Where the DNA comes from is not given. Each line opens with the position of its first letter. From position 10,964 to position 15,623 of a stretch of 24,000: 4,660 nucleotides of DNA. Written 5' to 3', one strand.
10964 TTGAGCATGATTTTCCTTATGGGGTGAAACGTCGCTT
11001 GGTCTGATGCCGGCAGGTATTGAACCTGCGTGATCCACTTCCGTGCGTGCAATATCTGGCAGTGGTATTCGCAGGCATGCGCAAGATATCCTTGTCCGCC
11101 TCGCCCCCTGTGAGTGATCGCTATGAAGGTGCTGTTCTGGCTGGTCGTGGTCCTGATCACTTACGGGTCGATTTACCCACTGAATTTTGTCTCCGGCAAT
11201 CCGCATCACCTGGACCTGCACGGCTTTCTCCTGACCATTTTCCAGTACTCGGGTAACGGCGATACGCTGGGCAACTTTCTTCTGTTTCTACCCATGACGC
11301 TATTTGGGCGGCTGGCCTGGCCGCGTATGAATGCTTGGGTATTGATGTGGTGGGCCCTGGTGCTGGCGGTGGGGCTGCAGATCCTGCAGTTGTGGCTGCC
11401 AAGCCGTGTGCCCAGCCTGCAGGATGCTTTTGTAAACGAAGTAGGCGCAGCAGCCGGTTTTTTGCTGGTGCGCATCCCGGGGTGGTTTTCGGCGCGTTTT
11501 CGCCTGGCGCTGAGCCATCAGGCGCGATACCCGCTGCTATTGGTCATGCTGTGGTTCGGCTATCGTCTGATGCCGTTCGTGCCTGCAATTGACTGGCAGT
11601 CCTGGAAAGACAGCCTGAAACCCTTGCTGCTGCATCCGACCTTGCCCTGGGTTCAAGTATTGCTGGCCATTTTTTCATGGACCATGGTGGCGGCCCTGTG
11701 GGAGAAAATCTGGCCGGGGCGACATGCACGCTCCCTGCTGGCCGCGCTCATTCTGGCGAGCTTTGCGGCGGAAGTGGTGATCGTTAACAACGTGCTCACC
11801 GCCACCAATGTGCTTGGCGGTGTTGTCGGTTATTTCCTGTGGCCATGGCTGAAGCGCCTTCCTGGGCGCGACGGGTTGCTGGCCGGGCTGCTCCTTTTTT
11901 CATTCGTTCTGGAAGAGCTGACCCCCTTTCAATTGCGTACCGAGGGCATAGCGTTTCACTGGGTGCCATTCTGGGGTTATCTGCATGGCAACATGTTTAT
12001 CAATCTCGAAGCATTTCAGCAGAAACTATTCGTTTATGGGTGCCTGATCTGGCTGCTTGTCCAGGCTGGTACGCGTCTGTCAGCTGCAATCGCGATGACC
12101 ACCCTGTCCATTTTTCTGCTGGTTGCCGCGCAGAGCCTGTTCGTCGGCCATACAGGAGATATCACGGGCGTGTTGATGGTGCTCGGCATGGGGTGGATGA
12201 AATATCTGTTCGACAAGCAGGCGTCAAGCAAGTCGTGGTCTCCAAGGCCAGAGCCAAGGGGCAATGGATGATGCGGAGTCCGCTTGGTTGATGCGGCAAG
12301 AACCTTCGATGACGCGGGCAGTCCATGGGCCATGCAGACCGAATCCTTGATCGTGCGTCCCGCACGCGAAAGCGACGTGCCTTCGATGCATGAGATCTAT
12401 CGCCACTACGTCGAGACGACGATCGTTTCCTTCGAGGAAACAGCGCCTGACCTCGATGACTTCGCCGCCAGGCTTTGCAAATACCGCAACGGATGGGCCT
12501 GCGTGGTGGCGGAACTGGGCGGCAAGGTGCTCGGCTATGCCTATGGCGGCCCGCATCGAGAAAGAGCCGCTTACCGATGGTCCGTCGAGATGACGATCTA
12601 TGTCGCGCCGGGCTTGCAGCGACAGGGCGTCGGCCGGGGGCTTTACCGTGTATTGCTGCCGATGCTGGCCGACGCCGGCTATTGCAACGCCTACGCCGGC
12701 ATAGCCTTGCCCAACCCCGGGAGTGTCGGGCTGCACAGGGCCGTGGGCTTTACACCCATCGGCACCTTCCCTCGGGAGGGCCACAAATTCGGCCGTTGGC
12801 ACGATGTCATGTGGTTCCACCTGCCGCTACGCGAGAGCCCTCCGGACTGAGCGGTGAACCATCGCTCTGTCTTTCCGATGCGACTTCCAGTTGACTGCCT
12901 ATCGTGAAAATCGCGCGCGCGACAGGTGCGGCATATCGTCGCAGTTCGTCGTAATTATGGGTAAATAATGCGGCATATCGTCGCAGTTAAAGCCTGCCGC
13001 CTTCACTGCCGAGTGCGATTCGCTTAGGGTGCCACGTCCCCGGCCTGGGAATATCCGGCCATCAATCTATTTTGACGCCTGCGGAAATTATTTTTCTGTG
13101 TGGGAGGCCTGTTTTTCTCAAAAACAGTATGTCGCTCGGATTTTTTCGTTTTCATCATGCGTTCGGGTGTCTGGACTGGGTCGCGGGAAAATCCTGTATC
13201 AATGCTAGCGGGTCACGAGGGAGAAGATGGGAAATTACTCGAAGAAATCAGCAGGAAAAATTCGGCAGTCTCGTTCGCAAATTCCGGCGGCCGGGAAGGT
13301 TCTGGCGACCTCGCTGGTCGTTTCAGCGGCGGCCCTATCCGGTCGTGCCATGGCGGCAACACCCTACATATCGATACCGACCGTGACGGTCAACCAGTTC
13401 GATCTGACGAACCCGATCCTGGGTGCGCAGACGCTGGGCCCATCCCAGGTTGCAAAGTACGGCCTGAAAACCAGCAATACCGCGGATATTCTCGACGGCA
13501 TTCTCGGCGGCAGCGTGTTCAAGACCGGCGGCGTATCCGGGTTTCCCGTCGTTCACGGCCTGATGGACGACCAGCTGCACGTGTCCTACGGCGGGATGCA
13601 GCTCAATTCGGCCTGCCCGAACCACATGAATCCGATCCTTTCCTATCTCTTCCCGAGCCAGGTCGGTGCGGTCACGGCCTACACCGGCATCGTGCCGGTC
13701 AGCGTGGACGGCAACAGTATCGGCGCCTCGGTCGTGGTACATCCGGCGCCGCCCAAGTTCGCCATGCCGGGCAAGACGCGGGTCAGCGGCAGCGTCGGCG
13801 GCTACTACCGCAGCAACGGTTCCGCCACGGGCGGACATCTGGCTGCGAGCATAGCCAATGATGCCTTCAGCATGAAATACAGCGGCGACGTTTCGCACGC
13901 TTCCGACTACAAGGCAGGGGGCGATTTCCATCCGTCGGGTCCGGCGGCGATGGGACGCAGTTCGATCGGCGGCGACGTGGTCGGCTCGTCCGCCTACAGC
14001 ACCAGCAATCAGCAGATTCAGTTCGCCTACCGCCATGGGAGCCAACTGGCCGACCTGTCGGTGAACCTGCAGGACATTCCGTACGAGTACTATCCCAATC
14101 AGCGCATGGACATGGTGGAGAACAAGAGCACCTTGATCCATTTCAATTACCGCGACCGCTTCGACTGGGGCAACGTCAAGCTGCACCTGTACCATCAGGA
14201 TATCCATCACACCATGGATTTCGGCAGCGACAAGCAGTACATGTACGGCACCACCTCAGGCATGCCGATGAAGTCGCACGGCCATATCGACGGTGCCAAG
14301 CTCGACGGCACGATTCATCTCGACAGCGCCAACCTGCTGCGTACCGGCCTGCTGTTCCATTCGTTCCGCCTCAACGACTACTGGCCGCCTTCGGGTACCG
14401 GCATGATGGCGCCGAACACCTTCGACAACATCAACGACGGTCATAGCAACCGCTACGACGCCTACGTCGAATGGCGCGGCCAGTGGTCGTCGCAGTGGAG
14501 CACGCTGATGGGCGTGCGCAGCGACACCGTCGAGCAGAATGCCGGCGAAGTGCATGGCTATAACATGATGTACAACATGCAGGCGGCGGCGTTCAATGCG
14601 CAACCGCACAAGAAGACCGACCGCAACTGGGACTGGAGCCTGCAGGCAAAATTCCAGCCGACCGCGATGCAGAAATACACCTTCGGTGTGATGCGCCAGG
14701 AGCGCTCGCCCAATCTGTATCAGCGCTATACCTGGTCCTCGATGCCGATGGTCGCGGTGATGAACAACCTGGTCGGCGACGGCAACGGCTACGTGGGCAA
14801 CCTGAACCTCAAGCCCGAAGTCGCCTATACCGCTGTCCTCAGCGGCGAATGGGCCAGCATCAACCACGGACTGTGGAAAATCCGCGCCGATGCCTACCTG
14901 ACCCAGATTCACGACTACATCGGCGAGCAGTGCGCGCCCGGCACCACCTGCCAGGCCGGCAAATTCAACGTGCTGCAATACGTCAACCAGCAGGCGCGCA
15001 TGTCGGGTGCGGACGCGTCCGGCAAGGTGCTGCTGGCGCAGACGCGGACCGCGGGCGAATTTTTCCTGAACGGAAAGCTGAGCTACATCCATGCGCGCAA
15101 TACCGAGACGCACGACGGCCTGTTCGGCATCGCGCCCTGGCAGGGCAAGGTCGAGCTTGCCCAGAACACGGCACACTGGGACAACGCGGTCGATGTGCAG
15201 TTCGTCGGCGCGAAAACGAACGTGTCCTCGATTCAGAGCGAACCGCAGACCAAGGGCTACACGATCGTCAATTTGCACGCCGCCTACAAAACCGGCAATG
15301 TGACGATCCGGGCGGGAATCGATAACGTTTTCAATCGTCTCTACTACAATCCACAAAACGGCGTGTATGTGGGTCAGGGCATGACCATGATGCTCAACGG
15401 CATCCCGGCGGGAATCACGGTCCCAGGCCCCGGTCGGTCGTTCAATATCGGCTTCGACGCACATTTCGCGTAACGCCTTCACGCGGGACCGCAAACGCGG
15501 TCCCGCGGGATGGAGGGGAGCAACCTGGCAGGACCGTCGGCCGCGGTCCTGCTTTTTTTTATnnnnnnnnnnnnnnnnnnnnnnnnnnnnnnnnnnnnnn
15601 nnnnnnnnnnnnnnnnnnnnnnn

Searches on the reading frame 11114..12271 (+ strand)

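Call 57: search_protein_families(library=pfam, proteins=[window:11114-12271:+], max_evalue=0.0001)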
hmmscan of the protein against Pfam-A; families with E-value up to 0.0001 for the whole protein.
window:11114-12271:+ (385 aa): 1 family
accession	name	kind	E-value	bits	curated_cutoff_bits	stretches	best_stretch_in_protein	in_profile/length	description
PF04892.17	VanZ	-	4.2e-11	44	30.1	1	8-121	1-124/126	VanZ like family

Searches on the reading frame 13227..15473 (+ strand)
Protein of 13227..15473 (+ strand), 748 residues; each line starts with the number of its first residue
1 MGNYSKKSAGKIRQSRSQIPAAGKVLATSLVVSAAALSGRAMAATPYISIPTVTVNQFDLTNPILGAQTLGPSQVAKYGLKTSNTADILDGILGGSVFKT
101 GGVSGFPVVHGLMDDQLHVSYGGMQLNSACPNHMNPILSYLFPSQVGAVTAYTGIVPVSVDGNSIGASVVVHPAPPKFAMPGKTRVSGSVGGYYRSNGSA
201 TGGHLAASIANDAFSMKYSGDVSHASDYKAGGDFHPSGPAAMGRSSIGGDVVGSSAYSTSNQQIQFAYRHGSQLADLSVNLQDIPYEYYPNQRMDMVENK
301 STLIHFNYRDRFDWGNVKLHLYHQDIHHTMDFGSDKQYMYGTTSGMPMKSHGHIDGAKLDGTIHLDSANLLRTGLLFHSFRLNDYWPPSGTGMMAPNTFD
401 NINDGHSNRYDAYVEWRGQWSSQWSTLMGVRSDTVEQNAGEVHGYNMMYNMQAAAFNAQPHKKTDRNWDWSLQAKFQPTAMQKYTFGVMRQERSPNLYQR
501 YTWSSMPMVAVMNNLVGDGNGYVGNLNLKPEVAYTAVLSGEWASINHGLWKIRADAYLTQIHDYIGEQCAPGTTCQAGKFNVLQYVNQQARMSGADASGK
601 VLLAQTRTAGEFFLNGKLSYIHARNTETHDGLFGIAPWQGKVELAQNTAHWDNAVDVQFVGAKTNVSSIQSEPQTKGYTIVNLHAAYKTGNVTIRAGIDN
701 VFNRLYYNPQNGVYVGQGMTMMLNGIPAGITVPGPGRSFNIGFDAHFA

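Call 7: search_protein_families(library=pfam, proteins=[window:13227-15473:+], max_evalue=0.01)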
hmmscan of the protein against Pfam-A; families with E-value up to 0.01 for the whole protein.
window:13227-15473:+ (748 aa): 1 family
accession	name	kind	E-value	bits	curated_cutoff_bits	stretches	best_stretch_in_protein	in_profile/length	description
PF00593.30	TonB_dep_Rec_b-barrel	-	1.5e-30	107.9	27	1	261-701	14-436/436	TonB dependent receptor-like, beta-barrel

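Call 20: find_encoding_contigs(protein=window:13227-15473:+, flank=10000, max_places=10)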
Protein window:13227-15473:+ (748 aa): 1 contig read that carries it; 1 place shown.
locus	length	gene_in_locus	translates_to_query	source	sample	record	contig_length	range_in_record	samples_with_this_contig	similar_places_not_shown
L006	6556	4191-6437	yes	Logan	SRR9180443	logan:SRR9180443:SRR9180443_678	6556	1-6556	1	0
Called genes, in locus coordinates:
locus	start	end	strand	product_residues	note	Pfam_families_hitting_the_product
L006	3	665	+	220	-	?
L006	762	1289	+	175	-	PF05552:MS_channel_1st_1 (weak), PF21088:MS_channel_1st, PF00924:MS_channel_2nd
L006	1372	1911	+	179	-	PF00588:SpoU_methylase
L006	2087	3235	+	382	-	PF04892:VanZ-LLP1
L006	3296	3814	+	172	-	PF13302:Acetyltransf_3 (weak), PF13420:Acetyltransf_4, PF00583:Acetyltransf_1, PF13508:Acetyltransf_7 (weak)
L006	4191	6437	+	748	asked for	PF00593:TonB_dep_Rec_b-barrel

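Call 91: list_cluster_members(proteins=[window:13227-15473:+, window:20424-20906:+, window:18760-19776:-])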
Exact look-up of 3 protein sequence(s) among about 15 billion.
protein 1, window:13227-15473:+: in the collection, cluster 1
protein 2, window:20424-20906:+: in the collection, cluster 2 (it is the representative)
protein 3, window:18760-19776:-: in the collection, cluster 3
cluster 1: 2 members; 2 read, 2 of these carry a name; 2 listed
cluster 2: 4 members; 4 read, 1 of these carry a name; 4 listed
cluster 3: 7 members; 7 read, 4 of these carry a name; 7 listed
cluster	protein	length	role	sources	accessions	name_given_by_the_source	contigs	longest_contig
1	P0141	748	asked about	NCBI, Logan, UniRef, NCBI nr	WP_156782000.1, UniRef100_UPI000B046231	TonB-dependent receptor [Acidihalobacter aeolianus] | TonB-dependent receptor n=1 Tax=Acidihalobacter aeolianus TaxID=2792603 ...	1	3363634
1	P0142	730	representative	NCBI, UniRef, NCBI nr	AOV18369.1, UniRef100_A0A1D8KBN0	hypothetical protein BJI67_02335 [Acidihalobacter aeolianus] | TonB-dependent receptor-like beta-barrel domain-containing protein n=1 ...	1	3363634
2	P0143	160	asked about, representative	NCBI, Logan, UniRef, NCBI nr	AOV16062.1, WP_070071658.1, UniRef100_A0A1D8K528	cupin [Acidihalobacter aeolianus] | Cupin n=1 Tax=Acidihalobacter aeolianus TaxID=2792603 RepID=A0A1D8K528_9GAMM | cupin domain-containing protein [Acidihalobacter aeolianus]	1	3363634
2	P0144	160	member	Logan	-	-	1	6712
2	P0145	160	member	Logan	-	-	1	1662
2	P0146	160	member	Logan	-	-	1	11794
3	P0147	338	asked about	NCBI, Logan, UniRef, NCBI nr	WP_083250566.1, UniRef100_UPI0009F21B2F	DNA-methyltransferase [Acidihalobacter aeolianus] | DNA-methyltransferase n=1 Tax=Acidihalobacter aeolianus TaxID=2792603 RepID=UPI0009F21B2F | site-specific DNA-methyltransferase [Acidihalobacter aeolianus]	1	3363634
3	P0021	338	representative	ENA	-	-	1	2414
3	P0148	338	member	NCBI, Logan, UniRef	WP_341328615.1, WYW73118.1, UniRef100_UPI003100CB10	site-specific DNA-methyltransferase [Methylotuvimicrobium sp. KM2] | DNA-methyltransferase n=1 Tax=Methylotuvimicrobium sp. KM2 TaxID=3133976 ...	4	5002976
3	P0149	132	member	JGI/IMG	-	site-specific DNA-methyltransferase (cytosine-N4-specific)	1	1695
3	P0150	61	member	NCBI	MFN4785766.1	MAG: site-specific DNA-methyltransferase, partial [Pseudanabaena sp.]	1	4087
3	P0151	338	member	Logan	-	-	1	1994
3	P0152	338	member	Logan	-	-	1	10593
